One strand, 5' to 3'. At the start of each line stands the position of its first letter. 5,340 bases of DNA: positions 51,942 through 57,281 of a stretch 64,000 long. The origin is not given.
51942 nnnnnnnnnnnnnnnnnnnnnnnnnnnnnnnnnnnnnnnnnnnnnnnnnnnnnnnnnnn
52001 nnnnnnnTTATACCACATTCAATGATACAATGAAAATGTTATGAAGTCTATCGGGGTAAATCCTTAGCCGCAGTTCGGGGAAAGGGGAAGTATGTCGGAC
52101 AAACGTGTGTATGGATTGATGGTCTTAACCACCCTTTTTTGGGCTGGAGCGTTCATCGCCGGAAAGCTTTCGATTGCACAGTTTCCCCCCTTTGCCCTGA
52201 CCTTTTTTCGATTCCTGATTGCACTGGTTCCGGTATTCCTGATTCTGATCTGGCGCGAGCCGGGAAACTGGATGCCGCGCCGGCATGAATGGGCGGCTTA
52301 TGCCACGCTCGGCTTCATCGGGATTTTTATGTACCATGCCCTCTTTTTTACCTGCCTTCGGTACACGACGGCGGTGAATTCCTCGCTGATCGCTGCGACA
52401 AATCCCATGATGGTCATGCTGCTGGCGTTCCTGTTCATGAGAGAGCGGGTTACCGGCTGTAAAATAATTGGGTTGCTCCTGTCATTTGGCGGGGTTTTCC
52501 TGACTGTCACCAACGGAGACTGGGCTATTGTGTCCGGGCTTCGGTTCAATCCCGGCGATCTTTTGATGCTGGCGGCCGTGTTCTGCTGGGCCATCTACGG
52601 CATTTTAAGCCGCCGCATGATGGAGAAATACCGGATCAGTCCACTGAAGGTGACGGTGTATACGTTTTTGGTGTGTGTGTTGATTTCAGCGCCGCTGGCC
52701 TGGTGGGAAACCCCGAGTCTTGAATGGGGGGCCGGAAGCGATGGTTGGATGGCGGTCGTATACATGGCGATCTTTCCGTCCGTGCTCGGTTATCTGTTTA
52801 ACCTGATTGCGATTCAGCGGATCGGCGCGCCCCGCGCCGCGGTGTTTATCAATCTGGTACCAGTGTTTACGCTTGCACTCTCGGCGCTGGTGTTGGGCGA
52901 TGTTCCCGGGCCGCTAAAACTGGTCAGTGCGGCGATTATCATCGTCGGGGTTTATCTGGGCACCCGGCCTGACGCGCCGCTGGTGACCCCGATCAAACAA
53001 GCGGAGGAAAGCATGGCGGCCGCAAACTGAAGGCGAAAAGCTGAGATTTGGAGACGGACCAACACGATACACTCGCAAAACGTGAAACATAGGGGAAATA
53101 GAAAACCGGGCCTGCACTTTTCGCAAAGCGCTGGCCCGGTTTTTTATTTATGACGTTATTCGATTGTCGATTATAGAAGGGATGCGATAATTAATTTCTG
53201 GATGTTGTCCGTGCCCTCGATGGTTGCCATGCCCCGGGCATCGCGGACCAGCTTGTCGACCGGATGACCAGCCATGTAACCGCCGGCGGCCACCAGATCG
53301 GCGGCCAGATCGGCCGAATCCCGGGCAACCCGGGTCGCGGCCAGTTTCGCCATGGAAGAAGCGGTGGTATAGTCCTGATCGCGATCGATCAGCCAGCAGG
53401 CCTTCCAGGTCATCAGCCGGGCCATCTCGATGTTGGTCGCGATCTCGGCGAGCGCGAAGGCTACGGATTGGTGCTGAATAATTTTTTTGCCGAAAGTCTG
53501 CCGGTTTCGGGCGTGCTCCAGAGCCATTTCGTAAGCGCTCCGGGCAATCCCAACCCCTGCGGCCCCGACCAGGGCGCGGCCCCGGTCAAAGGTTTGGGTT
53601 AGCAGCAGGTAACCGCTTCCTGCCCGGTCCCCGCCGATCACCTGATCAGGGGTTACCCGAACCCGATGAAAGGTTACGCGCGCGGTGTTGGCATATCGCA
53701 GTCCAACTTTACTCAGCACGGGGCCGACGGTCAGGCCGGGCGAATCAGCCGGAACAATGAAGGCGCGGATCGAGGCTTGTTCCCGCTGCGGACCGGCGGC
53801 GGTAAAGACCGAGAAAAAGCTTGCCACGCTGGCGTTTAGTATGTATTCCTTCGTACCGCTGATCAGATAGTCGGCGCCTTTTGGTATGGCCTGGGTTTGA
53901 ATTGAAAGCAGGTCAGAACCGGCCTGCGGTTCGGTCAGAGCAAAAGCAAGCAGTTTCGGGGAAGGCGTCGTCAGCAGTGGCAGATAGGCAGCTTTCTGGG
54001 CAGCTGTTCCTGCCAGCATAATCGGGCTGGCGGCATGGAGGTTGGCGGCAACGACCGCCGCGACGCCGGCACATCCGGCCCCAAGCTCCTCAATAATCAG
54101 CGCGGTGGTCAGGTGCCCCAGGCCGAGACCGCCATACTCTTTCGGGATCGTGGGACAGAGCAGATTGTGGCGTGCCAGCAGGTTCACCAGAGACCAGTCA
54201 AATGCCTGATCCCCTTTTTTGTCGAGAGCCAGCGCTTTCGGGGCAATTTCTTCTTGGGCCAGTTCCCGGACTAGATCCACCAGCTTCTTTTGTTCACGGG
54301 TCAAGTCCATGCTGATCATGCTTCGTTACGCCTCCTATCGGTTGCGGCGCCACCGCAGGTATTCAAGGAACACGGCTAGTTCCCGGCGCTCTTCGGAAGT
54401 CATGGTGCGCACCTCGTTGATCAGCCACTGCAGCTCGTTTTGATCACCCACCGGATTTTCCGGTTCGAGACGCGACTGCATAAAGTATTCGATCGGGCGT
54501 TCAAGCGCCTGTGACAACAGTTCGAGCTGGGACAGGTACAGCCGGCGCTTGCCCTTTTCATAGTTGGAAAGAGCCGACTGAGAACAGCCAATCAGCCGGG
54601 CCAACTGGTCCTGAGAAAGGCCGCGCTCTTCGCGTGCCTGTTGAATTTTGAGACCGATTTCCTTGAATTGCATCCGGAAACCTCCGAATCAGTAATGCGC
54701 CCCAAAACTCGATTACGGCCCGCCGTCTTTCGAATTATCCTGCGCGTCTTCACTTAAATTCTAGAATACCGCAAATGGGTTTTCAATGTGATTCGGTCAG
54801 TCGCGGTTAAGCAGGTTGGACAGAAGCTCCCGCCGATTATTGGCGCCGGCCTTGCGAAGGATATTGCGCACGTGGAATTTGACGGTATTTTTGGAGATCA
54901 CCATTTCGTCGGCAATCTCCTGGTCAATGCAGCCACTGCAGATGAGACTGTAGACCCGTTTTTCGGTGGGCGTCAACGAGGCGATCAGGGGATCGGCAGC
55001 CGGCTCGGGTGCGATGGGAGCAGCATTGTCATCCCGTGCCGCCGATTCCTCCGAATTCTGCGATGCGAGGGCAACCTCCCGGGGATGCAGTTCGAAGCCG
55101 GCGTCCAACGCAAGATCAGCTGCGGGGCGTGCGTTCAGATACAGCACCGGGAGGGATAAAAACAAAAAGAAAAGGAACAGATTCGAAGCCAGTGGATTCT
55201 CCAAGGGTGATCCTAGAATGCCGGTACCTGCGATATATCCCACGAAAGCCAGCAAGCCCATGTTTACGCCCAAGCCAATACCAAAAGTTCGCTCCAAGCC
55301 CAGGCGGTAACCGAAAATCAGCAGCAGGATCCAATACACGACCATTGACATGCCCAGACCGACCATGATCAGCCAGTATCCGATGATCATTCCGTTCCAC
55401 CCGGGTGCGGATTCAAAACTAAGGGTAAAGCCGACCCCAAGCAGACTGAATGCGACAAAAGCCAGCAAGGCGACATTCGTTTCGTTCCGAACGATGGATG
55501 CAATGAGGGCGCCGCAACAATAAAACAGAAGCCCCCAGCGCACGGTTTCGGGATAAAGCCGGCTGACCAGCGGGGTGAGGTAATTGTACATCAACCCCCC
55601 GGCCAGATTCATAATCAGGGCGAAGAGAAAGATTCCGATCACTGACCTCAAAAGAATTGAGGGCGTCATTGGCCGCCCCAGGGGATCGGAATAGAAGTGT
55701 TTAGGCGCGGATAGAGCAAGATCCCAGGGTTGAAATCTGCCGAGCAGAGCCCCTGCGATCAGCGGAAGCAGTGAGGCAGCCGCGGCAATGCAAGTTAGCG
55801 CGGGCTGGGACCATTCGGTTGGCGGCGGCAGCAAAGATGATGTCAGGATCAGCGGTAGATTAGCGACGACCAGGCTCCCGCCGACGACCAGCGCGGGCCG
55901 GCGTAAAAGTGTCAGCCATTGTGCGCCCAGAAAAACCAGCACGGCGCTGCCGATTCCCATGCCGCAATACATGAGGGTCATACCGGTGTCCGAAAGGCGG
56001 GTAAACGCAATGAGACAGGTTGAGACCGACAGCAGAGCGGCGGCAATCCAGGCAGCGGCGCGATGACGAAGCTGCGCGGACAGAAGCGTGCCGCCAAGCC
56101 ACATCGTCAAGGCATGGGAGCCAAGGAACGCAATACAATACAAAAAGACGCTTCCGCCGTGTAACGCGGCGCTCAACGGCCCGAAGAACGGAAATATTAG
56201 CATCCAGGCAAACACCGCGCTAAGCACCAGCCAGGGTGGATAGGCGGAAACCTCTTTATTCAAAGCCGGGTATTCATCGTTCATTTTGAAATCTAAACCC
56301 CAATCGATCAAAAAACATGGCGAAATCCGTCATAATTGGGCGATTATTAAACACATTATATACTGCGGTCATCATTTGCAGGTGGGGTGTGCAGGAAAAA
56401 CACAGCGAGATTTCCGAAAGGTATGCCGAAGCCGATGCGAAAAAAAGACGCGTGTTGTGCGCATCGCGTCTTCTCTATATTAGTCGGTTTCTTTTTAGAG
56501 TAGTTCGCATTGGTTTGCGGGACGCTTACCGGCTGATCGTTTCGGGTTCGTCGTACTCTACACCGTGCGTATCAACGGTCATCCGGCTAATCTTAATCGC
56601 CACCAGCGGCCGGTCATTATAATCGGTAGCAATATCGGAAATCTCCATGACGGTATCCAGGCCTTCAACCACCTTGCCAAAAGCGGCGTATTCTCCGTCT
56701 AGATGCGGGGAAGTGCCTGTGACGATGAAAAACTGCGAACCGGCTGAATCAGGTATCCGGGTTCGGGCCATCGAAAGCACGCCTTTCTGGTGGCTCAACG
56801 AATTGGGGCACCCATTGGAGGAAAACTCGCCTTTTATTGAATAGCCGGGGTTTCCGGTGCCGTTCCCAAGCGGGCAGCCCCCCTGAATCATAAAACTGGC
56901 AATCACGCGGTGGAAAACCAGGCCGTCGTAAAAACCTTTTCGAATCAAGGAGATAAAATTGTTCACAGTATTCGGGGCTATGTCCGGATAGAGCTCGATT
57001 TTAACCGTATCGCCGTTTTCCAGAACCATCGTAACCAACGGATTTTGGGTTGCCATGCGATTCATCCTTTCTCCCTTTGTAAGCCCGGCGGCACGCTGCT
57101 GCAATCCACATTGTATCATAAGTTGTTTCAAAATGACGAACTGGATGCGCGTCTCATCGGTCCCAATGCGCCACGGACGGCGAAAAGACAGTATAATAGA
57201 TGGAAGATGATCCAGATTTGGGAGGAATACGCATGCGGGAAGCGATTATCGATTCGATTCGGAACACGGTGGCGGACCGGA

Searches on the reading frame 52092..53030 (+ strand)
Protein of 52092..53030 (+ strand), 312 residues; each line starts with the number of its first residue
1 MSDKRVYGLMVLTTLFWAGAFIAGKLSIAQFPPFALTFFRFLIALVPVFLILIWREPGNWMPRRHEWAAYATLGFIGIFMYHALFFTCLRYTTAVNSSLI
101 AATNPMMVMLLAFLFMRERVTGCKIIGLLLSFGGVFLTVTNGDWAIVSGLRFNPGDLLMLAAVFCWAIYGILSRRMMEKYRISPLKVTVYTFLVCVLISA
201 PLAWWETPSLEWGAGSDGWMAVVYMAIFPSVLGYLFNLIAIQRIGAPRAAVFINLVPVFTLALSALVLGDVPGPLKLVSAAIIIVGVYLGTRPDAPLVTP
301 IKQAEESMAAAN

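Call 15: search_protein_families(library=pfam, proteins=[window:52092-53030:+], max_evalue=0.001)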
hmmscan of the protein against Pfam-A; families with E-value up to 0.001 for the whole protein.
window:52092-53030:+ (312 aa): 3 families
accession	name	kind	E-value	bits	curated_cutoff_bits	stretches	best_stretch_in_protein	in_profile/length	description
PF00892.27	EamA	-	4.5e-57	192.5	28.2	2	154-289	2-132/135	EamA-like transporter family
PF03151.22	TPT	-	4e-09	36.7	30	1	163-291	10-136/291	Triose-phosphate Transporter family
PF06027.18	SLC35F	-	7.9e-05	22.8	21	1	13-213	16-223/299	Solute carrier family 35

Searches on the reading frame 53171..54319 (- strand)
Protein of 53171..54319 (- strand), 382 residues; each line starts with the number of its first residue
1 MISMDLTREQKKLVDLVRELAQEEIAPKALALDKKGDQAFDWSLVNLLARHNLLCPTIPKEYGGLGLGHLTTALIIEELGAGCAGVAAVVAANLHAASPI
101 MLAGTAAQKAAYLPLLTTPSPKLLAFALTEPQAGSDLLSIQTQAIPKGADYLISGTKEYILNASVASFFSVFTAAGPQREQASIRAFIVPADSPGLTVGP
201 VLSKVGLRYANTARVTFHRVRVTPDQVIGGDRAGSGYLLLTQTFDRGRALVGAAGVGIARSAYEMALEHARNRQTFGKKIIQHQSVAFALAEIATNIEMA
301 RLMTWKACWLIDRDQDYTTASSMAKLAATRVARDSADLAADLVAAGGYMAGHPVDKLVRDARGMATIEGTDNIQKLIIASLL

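Call 15: search_protein_families(library=pfam, proteins=[window:53171-54319:-], max_evalue=0.001)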
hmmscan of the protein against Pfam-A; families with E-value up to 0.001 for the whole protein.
window:53171-54319:- (382 aa): 4 families
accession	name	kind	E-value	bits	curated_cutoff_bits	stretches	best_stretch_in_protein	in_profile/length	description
PF00441.29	Acyl-CoA_dh_1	-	3e-41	141.5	22.4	1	234-379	1-146/150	Acyl-CoA dehydrogenase, C-terminal domain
PF02771.21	Acyl-CoA_dh_N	-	7e-28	97.7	22.9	1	7-117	1-110/113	Acyl-CoA dehydrogenase, N-terminal domain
PF02770.24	Acyl-CoA_dh_M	-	3.8e-21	75.5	33.3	1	125-220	1-97/97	Acyl-CoA dehydrogenase, middle domain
PF08028.16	Acyl-CoA_dh_2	-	6e-14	52.9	22.7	1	251-365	3-127/134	Acyl-CoA dehydrogenase, C-terminal domain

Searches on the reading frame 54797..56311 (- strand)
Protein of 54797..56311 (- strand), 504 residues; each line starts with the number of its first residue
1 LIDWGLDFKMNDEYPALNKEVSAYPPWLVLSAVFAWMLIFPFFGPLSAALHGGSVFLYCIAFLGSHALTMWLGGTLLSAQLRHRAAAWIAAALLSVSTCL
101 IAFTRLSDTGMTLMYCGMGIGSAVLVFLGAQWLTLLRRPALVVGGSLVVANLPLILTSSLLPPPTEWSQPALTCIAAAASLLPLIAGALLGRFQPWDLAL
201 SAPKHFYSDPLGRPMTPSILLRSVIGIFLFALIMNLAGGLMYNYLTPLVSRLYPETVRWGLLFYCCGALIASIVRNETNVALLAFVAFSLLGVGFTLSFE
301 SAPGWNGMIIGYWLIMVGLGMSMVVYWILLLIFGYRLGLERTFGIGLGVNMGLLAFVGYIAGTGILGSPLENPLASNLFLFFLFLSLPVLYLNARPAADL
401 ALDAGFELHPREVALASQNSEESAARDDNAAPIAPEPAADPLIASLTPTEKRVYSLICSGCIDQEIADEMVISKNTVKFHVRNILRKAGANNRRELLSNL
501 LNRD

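Call 15: search_protein_families(library=pfam, proteins=[window:54797-56311:-], max_evalue=0.001)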
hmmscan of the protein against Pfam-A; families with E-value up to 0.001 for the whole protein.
window:54797-56311:- (504 aa): 1 family
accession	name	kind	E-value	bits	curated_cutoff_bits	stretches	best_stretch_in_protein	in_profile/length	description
PF00196.25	GerE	-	2.3e-13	50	23.5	1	445-496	2-53/57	Bacterial regulatory proteins, luxR family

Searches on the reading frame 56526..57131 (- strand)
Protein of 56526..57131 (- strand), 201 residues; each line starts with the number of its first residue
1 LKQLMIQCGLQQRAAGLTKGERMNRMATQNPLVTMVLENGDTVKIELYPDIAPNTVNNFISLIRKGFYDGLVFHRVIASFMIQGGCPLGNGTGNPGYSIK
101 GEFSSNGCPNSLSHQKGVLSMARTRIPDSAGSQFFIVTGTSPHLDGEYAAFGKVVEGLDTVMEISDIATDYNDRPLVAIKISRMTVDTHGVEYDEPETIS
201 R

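Call 15: search_protein_families(library=pfam, proteins=[window:56526-57131:-], max_evalue=0.001)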
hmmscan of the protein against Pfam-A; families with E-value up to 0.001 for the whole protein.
window:56526-57131:- (201 aa): 1 family
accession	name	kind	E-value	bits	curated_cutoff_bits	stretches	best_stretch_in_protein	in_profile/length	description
PF00160.26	Pro_isomerase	-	6e-48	163.5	21.7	1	35-186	4-159/159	Cyclophilin type peptidyl-prolyl cis-trans isomerase/CLD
